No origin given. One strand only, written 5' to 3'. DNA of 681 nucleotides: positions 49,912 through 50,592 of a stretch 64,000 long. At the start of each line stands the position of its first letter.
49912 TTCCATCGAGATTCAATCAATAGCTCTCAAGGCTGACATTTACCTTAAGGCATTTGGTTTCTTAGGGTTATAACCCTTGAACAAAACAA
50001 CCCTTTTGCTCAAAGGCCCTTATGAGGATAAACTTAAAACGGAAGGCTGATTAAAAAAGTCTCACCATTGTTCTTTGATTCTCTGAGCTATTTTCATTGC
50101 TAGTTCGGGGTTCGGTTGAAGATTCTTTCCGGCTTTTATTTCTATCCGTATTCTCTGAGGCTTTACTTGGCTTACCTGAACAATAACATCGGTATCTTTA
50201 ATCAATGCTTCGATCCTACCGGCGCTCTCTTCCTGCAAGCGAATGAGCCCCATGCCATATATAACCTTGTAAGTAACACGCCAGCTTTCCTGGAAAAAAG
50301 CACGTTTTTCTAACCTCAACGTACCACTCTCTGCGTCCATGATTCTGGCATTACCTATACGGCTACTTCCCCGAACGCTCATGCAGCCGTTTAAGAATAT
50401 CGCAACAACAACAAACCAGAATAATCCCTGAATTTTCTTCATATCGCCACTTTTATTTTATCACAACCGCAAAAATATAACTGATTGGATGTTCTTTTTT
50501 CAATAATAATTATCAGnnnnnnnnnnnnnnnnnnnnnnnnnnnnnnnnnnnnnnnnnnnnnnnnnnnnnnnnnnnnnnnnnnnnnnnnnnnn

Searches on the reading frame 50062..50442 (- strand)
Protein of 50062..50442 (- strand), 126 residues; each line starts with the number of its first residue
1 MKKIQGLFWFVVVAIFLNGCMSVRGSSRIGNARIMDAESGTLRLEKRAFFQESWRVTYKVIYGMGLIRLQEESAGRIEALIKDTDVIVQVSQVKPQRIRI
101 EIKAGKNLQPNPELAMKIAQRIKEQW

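Call 5: search_protein_families(library=ncbifam, proteins=[window:50062-50442:-], max_evalue=0.01)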
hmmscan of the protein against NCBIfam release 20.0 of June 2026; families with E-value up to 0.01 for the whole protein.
window:50062-50442:- (126 aa): 0 families

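Call 6: search_protein_families(library=pfam, proteins=[window:50062-50442:-], max_evalue=0.01)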
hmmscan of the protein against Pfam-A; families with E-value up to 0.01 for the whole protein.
window:50062-50442:- (126 aa): 1 family
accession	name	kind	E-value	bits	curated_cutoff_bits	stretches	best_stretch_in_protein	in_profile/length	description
PF12092.13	DUF3568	-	0.00012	22.6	23.2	1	8-106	6-107/124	Protein of unknown function (DUF3568)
